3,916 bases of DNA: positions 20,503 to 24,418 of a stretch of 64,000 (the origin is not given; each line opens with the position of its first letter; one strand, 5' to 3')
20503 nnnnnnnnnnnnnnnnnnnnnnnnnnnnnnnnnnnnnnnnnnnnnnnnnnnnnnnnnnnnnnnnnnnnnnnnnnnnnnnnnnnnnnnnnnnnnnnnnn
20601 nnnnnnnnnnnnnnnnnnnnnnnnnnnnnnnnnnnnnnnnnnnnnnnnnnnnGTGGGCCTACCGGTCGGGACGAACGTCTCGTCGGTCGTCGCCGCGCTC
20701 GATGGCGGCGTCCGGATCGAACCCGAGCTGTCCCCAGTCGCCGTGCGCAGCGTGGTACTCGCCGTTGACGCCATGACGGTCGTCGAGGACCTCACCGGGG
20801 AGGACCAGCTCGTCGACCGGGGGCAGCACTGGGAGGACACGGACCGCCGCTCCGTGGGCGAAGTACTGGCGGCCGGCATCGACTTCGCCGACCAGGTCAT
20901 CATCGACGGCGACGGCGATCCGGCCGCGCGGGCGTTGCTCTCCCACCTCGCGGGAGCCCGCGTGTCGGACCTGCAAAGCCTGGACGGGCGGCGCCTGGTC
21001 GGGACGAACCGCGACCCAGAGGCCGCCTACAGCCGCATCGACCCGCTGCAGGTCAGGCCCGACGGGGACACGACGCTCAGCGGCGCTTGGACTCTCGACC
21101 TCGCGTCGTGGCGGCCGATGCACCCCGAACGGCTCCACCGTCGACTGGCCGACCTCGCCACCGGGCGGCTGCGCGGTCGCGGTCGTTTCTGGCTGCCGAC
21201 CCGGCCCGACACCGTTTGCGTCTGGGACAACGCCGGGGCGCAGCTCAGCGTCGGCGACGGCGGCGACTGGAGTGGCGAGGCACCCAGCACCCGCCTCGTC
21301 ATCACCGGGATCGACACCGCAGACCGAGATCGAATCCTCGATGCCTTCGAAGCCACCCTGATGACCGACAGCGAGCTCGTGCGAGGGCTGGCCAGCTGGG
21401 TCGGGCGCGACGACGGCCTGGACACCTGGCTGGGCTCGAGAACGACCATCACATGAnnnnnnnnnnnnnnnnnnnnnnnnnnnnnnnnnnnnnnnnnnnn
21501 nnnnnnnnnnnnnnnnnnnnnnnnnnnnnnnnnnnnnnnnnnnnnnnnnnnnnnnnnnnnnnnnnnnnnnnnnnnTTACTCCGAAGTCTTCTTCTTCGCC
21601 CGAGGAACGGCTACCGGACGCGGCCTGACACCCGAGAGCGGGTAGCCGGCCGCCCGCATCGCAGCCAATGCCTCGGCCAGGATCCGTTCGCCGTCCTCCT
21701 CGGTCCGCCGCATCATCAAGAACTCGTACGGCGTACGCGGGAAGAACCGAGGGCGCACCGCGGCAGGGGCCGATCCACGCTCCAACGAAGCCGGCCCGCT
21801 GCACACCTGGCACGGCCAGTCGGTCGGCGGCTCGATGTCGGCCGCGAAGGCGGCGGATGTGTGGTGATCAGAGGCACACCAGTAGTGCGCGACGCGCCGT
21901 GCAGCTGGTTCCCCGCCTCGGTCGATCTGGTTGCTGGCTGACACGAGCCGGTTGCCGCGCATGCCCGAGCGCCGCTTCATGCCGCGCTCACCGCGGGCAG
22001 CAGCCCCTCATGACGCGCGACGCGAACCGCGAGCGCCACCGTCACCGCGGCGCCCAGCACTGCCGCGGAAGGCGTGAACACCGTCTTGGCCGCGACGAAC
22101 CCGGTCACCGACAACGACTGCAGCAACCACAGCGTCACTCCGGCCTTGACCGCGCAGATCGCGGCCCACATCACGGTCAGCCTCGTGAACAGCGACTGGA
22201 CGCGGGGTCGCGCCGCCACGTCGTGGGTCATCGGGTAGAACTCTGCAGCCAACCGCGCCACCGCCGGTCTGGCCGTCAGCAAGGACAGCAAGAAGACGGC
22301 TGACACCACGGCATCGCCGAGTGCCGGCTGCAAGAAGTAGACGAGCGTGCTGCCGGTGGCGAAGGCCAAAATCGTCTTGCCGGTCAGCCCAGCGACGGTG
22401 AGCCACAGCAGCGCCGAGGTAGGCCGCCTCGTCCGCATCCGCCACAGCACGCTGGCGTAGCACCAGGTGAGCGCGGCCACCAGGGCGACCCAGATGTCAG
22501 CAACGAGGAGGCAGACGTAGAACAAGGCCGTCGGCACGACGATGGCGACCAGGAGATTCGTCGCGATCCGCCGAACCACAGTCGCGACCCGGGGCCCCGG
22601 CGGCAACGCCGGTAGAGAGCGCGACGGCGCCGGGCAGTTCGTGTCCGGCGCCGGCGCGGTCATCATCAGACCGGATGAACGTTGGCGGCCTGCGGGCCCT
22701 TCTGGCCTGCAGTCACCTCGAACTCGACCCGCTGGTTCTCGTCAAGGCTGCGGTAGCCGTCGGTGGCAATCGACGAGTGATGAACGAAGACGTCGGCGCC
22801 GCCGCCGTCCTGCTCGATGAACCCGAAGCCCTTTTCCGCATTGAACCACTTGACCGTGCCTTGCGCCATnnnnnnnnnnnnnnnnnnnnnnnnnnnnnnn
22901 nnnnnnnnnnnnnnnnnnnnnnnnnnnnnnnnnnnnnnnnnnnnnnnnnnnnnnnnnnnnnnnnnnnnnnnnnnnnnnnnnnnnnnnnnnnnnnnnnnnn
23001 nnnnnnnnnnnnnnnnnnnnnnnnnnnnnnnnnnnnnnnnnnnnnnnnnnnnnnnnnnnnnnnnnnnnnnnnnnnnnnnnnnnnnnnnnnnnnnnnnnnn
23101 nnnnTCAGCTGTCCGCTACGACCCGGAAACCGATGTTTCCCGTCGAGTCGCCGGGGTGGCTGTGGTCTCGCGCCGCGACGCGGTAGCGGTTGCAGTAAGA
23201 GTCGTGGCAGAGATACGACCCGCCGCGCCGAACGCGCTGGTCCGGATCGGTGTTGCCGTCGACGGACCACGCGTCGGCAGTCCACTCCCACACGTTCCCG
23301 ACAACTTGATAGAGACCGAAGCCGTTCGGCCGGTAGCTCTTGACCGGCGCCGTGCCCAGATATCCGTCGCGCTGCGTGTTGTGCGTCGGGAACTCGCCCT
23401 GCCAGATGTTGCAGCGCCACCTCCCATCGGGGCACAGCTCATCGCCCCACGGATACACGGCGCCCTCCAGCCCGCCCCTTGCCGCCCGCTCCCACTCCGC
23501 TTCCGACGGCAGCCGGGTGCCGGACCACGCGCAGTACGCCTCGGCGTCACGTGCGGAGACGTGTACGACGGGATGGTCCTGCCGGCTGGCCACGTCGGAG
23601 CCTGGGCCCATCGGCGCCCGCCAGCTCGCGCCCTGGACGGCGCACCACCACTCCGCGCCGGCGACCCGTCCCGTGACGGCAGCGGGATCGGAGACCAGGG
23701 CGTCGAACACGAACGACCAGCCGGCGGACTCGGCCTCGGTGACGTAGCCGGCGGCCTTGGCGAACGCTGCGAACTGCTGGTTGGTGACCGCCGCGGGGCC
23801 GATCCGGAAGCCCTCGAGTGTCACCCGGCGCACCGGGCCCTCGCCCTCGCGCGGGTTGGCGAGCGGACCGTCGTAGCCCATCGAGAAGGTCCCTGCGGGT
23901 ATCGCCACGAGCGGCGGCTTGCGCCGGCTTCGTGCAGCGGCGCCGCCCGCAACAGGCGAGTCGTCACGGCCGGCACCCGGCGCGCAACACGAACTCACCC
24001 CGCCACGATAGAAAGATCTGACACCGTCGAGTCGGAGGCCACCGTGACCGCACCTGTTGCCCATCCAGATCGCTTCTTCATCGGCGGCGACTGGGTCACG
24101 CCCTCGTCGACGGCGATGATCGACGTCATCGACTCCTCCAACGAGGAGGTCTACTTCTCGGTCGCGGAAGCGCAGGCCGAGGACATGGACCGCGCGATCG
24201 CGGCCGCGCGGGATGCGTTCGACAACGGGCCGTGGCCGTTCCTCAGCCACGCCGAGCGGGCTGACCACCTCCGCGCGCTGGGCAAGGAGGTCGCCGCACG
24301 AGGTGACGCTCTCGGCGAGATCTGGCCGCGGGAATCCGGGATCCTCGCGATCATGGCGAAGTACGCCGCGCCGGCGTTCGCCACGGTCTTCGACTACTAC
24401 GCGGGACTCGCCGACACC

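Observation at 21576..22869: cspA-membrane protein-RbpA paralogue operon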

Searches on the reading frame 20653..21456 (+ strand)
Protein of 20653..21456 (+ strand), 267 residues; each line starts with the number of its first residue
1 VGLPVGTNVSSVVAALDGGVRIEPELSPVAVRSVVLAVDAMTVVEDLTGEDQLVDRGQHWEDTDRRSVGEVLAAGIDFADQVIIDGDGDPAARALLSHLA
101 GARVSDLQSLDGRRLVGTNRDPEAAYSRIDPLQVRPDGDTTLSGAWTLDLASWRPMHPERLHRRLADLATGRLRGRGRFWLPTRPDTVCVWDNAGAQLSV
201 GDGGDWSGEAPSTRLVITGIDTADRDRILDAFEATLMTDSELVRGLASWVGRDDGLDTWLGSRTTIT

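Call 65: search_protein_families(library=pfam, proteins=[window:20653-21456:+], max_evalue=0.01)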
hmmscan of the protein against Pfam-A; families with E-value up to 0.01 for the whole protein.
window:20653-21456:+ (267 aa): 1 family
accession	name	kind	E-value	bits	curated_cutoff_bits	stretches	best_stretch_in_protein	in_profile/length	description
PF07683.19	CobW_C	-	8.4e-13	48.4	22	1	150-235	6-93/94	Cobalamin synthesis protein cobW C-terminal domain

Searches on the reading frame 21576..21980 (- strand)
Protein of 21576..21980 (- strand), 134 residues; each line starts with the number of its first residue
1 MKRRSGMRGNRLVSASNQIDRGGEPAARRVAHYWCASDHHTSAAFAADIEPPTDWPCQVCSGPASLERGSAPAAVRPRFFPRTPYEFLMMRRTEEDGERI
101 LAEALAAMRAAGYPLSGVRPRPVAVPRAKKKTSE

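Call 3: search_protein_families(library=pfam, proteins=[window:21576-21980:-], max_evalue=0.1)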
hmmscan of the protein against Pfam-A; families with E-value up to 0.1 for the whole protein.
window:21576-21980:- (134 aa): 1 family
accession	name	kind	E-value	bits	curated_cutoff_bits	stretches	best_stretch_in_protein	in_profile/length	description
PF13397.12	RbpA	-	8.7e-24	84.6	25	1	7-109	3-105/105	RNA polymerase-binding protein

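Call 4: search_protein_families(library=ncbifam, proteins=[window:21576-21980:-], max_evalue=0.1)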
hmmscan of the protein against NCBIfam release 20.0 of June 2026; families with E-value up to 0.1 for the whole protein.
window:21576-21980:- (134 aa): 0 families

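Call 13: find_homologous_proteins(query=window:21576-21980:-)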
Query window:21576-21980:- (134 aa): 104 proteins with E <= 0.001 among 314 candidates.
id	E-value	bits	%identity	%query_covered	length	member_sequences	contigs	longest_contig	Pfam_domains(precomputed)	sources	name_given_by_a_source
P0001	8.7e-84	296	100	100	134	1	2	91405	PF13397.13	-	-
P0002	1.1e-57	212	80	87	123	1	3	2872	PF13397.13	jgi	jgi:hypothetical protein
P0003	6.3e-56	206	76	93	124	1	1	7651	PF13397.13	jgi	-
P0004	1.8e-55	205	82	83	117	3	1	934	PF13397.13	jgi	jgi:RNA polymerase binding protein RbpA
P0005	4.2e-55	204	74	90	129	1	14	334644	PF13397.13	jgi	jgi:hypothetical protein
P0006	6.2e-55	203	74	90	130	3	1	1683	PF13397.13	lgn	-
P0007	1.3e-54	202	76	85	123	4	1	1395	PF13397.13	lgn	-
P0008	1.3e-54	202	74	90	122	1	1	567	PF13397.13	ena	-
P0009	6.3e-54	200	78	85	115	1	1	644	PF13397.13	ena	-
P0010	7.1e-54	200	78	84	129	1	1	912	PF13397.13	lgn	-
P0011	1.2e-53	199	75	85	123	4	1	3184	PF13397.13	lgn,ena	-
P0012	1.5e-53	198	76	85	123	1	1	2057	PF13397.13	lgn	-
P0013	4.4e-53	197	75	85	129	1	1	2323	PF13397.13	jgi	jgi:hypothetical protein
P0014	8.1e-53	196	76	76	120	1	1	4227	PF13397.13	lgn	-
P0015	1.1e-52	196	76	77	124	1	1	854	PF13397.13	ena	-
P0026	1.6e-50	189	69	90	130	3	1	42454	PF13397.13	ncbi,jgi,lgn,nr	ncbi:MAG: hypothetical protein QOC82_2721 [Frankiaceae bacterium]|jgi:hypothetical protein|nr:hypoth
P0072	1.9e-41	159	64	85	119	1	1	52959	PF13397.13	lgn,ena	-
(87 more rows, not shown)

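Call 15: find_encoding_contigs(protein=P0005, flank=4000, max_places=2)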
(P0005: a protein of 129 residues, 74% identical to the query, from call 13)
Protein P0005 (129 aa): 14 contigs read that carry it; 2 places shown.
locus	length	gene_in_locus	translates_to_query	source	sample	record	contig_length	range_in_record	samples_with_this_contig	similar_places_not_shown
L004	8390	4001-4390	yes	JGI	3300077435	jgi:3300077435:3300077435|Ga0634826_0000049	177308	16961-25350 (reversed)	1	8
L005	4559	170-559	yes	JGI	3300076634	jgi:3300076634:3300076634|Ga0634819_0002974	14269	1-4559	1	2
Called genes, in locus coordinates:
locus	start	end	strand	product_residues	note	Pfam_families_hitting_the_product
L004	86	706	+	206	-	PF01209:Ubie_methyltran, PF13489:Methyltransf_23, PF08241:Methyltransf_11, PF08242:Methyltransf_12, PF13649:Methyltransf_25, PF13847:Methyltransf_31, PF05148:Methyltransf_8 (weak)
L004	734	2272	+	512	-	-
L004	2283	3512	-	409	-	PF01757:Acyl_transf_3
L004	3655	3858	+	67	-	PF00313:CSD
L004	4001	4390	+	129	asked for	PF13397:RbpA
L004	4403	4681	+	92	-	-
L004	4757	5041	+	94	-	-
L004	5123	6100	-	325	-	PF00487:FA_desaturase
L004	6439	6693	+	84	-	-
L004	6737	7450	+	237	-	PF01590:GAF, PF13185:GAF_2, PF03861:ANTAR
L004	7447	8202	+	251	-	PF01590:GAF, PF13185:GAF_2, PF13492:GAF_3 (weak), PF03861:ANTAR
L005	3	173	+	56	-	?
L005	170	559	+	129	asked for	PF13397:RbpA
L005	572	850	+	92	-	-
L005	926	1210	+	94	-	-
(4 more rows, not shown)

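Call 16: find_encoding_contigs(protein=P0026, flank=4000, max_places=2)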
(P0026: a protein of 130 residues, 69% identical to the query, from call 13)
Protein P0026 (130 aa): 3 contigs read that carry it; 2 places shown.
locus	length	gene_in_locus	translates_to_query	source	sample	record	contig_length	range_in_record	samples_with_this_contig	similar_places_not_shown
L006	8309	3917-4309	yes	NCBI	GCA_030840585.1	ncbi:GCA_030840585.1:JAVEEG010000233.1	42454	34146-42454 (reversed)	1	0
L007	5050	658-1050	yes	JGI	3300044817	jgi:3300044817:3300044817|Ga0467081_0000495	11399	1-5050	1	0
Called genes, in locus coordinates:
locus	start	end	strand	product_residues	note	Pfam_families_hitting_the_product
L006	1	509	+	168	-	PF00881:Nitroreductase (weak), PF14512:TM1586_NiRdase (faint), PF00881:Nitroreductase (weak)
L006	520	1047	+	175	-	PF00903:Glyoxalase, PF22677:Ble-like_N (weak), PF13669:Glyoxalase_4 (weak), PF18029:Glyoxalase_6 (faint)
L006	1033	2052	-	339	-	PF00563:EAL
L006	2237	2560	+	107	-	-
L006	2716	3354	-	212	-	PF01227:GTP_cyclohydroI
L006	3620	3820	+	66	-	PF00313:CSD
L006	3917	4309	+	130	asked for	PF13397:RbpA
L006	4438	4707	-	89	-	-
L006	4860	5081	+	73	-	-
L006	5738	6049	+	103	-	-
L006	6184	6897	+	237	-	PF01590:GAF, PF13185:GAF_2, PF03861:ANTAR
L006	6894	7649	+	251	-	PF01590:GAF, PF13185:GAF_2, PF13492:GAF_3 (weak), PF03861:ANTAR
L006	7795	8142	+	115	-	PF06305:LapA_dom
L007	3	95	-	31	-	?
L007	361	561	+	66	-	PF00313:CSD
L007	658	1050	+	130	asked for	PF13397:RbpA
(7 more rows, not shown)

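Call 17: find_encoding_contigs(protein=P0072, flank=4000, max_places=2)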
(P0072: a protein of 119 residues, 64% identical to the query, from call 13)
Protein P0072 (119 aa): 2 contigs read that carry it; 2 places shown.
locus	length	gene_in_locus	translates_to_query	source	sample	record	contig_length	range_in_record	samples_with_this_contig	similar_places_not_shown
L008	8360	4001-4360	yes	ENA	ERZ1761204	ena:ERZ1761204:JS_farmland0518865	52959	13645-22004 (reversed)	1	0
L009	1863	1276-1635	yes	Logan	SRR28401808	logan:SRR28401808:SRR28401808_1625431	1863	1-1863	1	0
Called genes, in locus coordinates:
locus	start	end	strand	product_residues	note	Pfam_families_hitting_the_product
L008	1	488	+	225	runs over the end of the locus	PF00072:Response_reg, PF00486:Trans_reg_C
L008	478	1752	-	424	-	PF01512:Complex1_51K, PF10531:SLBB, PF22461:SLBB_2 (faint), PF10589:NADH_4Fe-4S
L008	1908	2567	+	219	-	PF00582:Usp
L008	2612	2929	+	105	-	PF00313:CSD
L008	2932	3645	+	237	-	-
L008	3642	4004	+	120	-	-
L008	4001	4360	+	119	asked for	PF13397:RbpA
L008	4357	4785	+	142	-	PF19457:DUF5994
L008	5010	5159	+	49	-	-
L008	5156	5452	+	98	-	-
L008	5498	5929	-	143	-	PF01740:STAS, PF13466:STAS_2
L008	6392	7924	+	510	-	PF13458:Peripla_BP_6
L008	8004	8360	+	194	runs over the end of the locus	PF00440:TetR_N (faint), PF02909:TetR_C_1 (weak)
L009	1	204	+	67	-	?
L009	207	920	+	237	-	-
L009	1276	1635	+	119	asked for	PF13397:RbpA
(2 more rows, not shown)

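Call 65: search_protein_families(library=pfam, proteins=[L008:3642-4004:+, L004:4403-4681:+, L004:4757-5041:+], max_evalue=0.01)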
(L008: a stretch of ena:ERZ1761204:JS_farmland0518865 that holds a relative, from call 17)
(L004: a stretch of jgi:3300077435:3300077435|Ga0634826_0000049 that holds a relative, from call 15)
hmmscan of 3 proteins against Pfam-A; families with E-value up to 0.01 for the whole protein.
L008:3642-4004:+ (120 aa): 0 families

L004:4403-4681:+ (92 aa): 0 families

L004:4757-5041:+ (94 aa): 0 families

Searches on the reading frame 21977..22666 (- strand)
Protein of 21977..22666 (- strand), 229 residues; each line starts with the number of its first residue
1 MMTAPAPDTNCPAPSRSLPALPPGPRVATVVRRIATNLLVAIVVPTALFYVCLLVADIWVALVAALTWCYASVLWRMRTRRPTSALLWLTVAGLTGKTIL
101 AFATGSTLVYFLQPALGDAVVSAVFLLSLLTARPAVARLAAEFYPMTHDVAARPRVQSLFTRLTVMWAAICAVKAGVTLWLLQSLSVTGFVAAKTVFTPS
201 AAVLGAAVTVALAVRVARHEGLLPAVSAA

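Call 3: search_protein_families(library=pfam, proteins=[window:21977-22666:-], max_evalue=0.1)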
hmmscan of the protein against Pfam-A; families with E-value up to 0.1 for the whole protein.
window:21977-22666:- (229 aa): 1 family
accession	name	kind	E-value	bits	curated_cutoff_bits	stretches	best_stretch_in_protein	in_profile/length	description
PF11361.13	DUF3159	-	4.9e-08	33.4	34.2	1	39-215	7-183/188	Protein of unknown function (DUF3159)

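Call 4: search_protein_families(library=ncbifam, proteins=[window:21977-22666:-], max_evalue=0.1)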
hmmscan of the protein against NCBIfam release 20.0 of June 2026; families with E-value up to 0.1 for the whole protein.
window:21977-22666:- (229 aa): 1 family
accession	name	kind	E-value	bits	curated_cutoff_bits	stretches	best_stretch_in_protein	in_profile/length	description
NF041646.1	VC0807_fam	subfamily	1.5e-23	83.5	65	1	34-210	2-188/189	VC0807 family protein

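Call 51: find_homologous_proteins(query=window:21977-22666:-)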
Query window:21977-22666:- (229 aa): 264 proteins with E <= 0.001 among 8000 candidates; the best 120 are listed.
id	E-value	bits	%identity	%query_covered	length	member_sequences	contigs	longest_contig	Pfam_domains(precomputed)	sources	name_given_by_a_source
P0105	6.6e-134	462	100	100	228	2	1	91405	PF11361.14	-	-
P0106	2.4e-99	350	77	97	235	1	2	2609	PF11361.14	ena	-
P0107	3.5e-94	333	80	90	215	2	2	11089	PF11361.14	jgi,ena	-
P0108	2.5e-93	330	69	100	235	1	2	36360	PF11361.14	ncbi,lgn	-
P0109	2.3e-92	327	78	92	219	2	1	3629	PF11361.14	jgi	-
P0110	9.3e-92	325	76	85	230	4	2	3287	PF11361.14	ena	-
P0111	5.4e-91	322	70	98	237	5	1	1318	PF11361.14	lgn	-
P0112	5.6e-91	322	70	97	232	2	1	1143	PF11361.14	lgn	-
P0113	9.5e-91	321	71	98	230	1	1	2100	PF11361.14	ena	-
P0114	1.4e-90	321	70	97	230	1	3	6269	PF11361.14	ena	-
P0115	1.5e-90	321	71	97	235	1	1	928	PF11361.14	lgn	-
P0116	1.6e-90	321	67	99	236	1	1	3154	PF11361.14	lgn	-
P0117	1.9e-90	320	71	100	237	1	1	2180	PF11361.14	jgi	jgi:hypothetical protein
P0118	5.6e-90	319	71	97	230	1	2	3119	PF11361.14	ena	-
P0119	7.6e-90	318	71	97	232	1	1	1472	PF11361.14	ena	-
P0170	8.6e-77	276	67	90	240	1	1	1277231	PF11361.14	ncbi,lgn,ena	-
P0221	8.5e-68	246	59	88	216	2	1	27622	PF11361.14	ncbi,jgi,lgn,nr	ncbi:MAG: hypothetical protein QOD07_3135 [Frankiaceae bacterium]|jgi:hypothetical protein|nr:hypoth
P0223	1.1e-67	246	60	87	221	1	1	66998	-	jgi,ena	-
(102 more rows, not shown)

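Call 52: find_encoding_contigs(protein=P0170, flank=3000, max_places=1)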
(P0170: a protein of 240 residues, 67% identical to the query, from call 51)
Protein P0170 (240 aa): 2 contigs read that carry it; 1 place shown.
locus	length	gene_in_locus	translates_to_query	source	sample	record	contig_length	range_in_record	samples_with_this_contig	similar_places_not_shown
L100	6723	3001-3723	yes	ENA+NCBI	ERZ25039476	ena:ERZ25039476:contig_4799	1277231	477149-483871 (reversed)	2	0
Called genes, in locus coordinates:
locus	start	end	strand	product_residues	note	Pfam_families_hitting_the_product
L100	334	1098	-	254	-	PF00702:Hydrolase, PF12710:HAD, PF13419:HAD_2, PF13242:Hydrolase_like (weak)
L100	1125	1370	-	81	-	-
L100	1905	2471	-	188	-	PF00877:NLPC_P60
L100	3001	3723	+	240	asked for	PF11361:DUF3159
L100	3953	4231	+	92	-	-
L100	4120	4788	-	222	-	PF04203:Sortase (weak)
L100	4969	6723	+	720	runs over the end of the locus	PF00580:UvrD-helicase (faint), PF13245:AAA_19 (faint), PF01443:Viral_helicase1 (faint)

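Call 53: find_encoding_contigs(protein=P0221, flank=3000, max_places=1)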
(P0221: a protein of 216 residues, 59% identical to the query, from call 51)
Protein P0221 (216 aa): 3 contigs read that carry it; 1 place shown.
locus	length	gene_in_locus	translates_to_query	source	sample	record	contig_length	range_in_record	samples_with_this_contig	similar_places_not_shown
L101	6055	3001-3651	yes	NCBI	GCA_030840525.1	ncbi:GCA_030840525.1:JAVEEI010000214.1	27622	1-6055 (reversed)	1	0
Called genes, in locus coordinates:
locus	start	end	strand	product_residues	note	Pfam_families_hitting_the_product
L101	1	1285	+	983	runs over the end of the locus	PF04734:Ceramidase_alk (weak)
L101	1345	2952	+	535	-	PF13088:BNR_2 (faint)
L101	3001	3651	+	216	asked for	PF11361:DUF3159 (faint)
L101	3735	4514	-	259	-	PF04185:Phosphoesterase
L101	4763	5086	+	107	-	-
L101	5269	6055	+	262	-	PF02922:CBM_48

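Call 54: find_encoding_contigs(protein=P0223, flank=3000, max_places=1)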
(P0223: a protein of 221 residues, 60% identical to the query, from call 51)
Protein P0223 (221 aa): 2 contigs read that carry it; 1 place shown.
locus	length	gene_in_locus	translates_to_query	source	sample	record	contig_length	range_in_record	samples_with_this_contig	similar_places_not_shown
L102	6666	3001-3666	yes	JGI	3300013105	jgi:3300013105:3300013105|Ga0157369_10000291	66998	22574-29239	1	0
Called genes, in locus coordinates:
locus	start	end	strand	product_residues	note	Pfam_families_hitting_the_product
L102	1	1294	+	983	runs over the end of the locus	PF04734:Ceramidase_alk (weak)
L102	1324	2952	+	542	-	PF13088:BNR_2 (faint)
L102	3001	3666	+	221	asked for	-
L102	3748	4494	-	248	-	PF04185:Phosphoesterase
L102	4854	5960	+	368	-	PF18854:baeRF_family10, PF18844:baeRF_family2, PF18859:acVLRF1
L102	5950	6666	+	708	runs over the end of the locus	PF02922:CBM_48, PF00128:Alpha-amylase, PF21331:Isoamylase_C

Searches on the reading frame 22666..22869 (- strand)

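Call 3: search_protein_families(library=pfam, proteins=[window:22666-22869:-], max_evalue=0.1)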
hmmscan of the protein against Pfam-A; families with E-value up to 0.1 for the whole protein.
window:22666-22869:- (67 aa): 4 families
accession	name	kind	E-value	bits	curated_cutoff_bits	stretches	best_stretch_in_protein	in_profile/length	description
PF00313.28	CSD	-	3.2e-31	107.4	27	1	3-66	2-65/66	'Cold-shock' DNA-binding domain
PF08206.17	OB_RNB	-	9.6e-05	22.4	24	1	12-34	7-29/58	Ribonuclease B OB domain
PF00575.29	S1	-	0.0031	18.3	22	1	12-55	16-62/74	S1 RNA binding domain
PF22707.2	S1CSD-TOTE-2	-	0.031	14.7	27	1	4-35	5-28/60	S1/CSD-like domain 2 of the TOTE conflict systems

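Call 4: search_protein_families(library=ncbifam, proteins=[window:22666-22869:-], max_evalue=0.1)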
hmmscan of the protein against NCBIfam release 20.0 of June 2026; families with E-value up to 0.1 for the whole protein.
window:22666-22869:- (67 aa): 11 families
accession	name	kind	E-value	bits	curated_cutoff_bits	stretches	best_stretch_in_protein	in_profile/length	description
NF049933.1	TransAntitermCspE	equivalog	1.5e-32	111.5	120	1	3-66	5-68/69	transcription antiterminator/RNA stability regulator CspE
NF007679.0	PRK10354.1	subfamily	2e-27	95.3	130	1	3-65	6-68/70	RNA chaperone/antiterminator CspA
NF007062.0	PRK09507.1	subfamily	3e-27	94.4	133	1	3-65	5-67/69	transcription antiterminator/RNA stability regulator CspE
TIGR02381.1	cspD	equivalog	1.5e-26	92.1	115.4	1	1-67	1-67/68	cold shock domain-containing protein CspD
NF007378.0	PRK09890.1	equivalog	7.1e-26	90.3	144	1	3-64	6-67/70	cold shock protein CspG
NF008190.0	PRK10943.1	subfamily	3.3e-24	84.6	137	1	3-65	5-67/69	cold shock-like protein CspC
NF007405.0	PRK09937.1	equivalog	4.2e-23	81.3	152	1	1-67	1-67/74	cold shock-like protein CspD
NF011574.0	PRK14998.1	equivalog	5.9e-23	80.9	147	1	1-67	1-67/73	cold shock-like protein CspD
NF038236.1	retron_eff_Se72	equivalog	6.6e-13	48.4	82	1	4-65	1-60/62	retron Se72 family effector protein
NF012007.0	PRK15463.1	subfamily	1e-09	38.1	111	1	3-65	6-68/70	cold shock-like protein CspF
NF012008.0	PRK15464.1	equivalog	2.2e-07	30.9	141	1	3-65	6-68/70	cold shock-like protein CspH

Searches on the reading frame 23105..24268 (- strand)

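Call 65: search_protein_families(library=pfam, proteins=[window:23105-24268:-], max_evalue=0.01)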
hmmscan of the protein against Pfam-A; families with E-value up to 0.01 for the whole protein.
window:23105-24268:- (387 aa): 1 family
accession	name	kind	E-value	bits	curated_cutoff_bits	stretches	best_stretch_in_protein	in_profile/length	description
PF03781.23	FGE-sulfatase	-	5.4e-76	256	23.3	1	118-384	3-254/255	Sulfatase-modifying factor enzyme 1-like domain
